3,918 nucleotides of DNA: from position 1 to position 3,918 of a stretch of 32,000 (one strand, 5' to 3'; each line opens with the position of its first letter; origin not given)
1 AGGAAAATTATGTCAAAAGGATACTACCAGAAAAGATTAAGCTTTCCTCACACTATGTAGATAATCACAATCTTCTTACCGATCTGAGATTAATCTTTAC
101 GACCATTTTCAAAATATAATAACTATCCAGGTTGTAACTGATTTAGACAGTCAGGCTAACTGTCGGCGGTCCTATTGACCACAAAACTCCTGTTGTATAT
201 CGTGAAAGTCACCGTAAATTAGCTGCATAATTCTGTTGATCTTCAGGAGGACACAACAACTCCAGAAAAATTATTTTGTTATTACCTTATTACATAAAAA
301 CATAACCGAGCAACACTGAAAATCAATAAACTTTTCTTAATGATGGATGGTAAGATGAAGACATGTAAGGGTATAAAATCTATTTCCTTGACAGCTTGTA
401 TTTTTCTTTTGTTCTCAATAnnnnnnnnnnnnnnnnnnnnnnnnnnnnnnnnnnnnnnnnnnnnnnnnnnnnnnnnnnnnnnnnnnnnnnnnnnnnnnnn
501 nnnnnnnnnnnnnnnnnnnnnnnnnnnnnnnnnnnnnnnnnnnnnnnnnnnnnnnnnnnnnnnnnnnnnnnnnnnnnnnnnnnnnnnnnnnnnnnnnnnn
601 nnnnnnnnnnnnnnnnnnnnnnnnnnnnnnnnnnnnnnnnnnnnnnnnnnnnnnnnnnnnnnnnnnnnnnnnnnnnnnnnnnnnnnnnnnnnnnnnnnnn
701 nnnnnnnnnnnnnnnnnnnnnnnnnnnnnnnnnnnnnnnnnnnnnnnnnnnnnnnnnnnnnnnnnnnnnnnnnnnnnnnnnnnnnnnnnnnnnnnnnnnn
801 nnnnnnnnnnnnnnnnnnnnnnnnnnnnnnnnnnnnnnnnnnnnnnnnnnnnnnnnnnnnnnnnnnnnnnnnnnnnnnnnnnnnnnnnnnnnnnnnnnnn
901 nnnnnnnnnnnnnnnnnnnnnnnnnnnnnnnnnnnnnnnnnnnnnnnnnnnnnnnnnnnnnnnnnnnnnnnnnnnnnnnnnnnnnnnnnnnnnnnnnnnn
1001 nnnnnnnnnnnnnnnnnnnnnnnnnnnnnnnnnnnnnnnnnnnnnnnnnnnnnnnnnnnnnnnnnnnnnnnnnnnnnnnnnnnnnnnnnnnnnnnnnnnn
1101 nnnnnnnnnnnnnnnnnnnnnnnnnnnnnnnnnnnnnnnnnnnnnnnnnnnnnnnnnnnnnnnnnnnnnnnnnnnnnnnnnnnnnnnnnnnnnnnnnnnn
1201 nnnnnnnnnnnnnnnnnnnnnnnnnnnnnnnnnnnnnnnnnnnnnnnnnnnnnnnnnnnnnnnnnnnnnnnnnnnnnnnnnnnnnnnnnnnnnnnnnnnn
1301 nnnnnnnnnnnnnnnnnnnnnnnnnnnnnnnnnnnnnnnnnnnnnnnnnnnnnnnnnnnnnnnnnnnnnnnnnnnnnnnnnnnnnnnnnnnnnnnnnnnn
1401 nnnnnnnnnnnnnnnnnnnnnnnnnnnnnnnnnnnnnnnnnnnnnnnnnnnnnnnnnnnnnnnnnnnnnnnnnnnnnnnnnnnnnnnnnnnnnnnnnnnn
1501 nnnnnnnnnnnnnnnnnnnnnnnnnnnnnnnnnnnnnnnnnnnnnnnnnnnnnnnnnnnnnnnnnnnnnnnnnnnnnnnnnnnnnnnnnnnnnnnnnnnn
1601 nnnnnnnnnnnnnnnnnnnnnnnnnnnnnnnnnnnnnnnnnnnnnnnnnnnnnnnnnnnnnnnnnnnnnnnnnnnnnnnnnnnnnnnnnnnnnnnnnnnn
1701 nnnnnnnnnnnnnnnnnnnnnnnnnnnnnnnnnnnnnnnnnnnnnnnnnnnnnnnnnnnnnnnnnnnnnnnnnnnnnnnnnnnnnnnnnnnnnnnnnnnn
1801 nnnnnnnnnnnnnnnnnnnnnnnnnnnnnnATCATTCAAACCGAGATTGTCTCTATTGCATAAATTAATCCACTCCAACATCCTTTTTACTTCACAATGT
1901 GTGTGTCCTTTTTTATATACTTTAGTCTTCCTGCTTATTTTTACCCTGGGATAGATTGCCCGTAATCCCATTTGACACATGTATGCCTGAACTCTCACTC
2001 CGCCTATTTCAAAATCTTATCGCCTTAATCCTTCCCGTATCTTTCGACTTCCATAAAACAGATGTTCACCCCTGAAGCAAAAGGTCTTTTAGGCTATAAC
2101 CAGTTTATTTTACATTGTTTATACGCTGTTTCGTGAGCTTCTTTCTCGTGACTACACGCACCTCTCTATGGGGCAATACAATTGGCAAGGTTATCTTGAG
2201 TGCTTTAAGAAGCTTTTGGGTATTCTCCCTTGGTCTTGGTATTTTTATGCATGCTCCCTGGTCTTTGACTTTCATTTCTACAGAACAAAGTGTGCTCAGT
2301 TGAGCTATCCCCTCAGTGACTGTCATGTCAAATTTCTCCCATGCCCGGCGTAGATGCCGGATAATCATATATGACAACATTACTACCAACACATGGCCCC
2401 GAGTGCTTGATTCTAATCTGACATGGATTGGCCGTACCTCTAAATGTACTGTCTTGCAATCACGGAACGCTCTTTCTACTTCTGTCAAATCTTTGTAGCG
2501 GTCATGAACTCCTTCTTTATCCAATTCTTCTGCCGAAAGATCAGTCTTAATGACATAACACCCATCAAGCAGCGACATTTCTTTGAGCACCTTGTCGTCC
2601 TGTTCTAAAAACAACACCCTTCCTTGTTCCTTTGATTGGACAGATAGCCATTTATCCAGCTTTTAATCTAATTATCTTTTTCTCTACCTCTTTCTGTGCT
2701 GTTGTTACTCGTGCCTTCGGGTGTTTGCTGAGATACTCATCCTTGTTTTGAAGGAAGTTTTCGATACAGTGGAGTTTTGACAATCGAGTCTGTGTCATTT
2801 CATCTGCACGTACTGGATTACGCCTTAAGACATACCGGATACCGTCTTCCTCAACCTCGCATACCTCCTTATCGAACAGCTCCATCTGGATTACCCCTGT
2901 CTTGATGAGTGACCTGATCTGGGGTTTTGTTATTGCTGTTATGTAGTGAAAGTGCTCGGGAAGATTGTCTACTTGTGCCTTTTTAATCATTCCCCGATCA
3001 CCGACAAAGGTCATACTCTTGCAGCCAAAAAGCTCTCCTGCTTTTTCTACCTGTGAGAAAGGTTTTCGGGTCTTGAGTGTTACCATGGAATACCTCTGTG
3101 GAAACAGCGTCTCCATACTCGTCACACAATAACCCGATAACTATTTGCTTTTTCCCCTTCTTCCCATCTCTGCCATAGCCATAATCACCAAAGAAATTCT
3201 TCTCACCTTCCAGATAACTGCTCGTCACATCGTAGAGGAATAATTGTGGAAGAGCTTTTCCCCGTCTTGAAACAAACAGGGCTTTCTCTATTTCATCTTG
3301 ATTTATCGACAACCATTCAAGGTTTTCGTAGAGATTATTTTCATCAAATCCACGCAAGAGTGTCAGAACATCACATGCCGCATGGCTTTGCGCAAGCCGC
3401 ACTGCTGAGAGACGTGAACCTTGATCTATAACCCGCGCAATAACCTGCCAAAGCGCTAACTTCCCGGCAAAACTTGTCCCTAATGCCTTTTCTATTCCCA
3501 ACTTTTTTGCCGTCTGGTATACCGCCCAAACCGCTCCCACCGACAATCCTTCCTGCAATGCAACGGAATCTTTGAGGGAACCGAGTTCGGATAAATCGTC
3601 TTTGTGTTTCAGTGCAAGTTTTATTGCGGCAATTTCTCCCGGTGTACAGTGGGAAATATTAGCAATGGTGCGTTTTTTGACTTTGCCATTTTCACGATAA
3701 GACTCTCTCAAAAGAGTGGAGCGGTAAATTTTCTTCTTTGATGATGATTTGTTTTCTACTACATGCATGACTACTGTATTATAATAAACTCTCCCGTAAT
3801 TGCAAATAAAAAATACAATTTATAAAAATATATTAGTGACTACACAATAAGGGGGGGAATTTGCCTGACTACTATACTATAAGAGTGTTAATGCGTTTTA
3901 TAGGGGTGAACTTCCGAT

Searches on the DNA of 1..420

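Call 14: search_rna_families(source=window, start=1, end=420, threshold=evalue, max_evalue=10, show_alignments=3)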
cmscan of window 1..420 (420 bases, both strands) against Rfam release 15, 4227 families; matches with E-value up to 10: 2.
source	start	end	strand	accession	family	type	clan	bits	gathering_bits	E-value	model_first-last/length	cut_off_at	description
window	109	153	-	RF02797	PssrA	Gene; sRNA;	-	15.7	69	4.2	1-93/93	no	Plasmid-encoded Shigella sRNA A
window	231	252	+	RF02172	RFPL3-AS1_2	Gene; lncRNA;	-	11.7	40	1.6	50-71/71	no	RFPL3 antisense RNA 1 conserved region 2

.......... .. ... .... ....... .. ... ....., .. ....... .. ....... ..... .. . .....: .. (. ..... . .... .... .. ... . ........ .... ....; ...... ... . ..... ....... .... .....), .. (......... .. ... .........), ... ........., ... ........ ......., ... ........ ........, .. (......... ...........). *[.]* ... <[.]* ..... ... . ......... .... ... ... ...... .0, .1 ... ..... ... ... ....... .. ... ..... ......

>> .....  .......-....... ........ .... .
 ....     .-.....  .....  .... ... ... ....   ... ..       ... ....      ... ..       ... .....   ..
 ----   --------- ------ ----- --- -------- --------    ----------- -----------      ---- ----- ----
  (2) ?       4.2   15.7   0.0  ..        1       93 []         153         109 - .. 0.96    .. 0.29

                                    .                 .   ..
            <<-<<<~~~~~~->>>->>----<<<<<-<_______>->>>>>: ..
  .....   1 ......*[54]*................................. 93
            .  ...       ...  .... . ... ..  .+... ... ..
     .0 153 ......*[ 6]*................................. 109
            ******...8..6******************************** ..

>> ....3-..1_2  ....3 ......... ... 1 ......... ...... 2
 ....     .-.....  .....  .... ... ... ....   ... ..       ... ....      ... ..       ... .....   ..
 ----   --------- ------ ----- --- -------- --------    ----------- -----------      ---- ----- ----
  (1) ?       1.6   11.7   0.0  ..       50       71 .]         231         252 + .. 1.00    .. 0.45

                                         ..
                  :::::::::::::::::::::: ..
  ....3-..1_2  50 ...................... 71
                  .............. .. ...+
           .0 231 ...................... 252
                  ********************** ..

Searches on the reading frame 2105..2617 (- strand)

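Call 5: search_protein_families(library=pfam, proteins=[window:2105-2617:-])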
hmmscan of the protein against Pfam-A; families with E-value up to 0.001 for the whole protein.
window:2105-2617:- (170 aa): 0 families

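Call 25: search_protein_families(library=pfam, proteins=[window:2105-2617:-], max_evalue=10)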
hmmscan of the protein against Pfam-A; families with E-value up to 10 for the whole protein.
window:2105-2617:- (170 aa): 1 family
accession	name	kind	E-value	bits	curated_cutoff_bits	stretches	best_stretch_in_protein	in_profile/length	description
PF01609.27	DDE_Tnp_1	-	0.12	12.6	23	1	27-85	143-200/200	Transposase DDE domain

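Call 34: search_protein_families(library=ncbifam, proteins=[window:2105-2617:-], max_evalue=1)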
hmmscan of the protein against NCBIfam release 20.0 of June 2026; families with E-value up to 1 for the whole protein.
window:2105-2617:- (170 aa): 2 families
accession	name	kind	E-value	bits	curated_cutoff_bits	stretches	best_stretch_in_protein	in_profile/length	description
NF033559.2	transpos_IS1634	equivalog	1.3e-27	97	100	1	6-142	346-481/483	IS1634 family transposase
NF033592.1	transpos_IS4_1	equivalog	0.014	14.5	115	1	18-89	261-331/332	IS4 family transposase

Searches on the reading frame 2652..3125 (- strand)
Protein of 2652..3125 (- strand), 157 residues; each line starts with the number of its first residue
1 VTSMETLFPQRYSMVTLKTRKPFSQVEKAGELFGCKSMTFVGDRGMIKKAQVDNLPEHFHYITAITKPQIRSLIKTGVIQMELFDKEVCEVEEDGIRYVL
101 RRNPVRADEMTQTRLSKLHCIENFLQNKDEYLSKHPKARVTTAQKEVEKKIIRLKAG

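Call 5: search_protein_families(library=pfam, proteins=[window:2652-3125:-])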
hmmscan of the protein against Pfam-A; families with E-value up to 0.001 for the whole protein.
window:2652-3125:- (157 aa): 0 families

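Call 25: search_protein_families(library=pfam, proteins=[window:2652-3125:-], max_evalue=10)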
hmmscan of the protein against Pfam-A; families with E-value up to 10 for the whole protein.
window:2652-3125:- (157 aa): 2 families
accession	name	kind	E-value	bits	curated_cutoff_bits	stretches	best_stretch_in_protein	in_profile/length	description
PF01280.26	Ribosomal_L19e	-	0.0033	17.7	25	1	63-81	32-50/53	Ribosomal protein L19e, N-terminal domain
PF20291.3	MC5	-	0.02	15.1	25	1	58-110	80-132/167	ABC-three component (ABC-3C) system Middle Component 5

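Call 34: search_protein_families(library=ncbifam, proteins=[window:2652-3125:-], max_evalue=1)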
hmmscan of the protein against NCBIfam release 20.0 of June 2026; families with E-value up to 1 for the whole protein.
window:2652-3125:- (157 aa): 1 family
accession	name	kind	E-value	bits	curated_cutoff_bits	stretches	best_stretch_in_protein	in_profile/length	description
NF033559.2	transpos_IS1634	equivalog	2.8e-10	39.8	100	1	26-139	199-330/483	IS1634 family transposase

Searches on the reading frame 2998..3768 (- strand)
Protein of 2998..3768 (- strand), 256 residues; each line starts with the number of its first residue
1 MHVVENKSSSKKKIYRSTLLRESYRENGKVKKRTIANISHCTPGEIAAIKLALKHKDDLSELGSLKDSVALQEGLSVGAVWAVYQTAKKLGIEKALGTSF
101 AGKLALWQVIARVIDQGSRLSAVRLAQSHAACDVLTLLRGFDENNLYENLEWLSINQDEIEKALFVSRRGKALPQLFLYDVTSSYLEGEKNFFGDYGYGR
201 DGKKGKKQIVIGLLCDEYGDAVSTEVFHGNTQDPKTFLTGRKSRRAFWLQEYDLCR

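Call 5: search_protein_families(library=pfam, proteins=[window:2998-3768:-])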
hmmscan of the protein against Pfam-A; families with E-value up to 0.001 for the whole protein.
window:2998-3768:- (256 aa): 0 families

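Call 25: search_protein_families(library=pfam, proteins=[window:2998-3768:-], max_evalue=10)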
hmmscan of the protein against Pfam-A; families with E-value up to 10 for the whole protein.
window:2998-3768:- (256 aa): 0 families

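Call 34: search_protein_families(library=ncbifam, proteins=[window:2998-3768:-], max_evalue=1)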
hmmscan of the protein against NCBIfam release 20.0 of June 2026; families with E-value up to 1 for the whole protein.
window:2998-3768:- (256 aa): 1 family
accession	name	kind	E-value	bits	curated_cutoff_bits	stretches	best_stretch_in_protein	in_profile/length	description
NF033559.2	transpos_IS1634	equivalog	3.3e-34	118.7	100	1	31-238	2-196/483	IS1634 family transposase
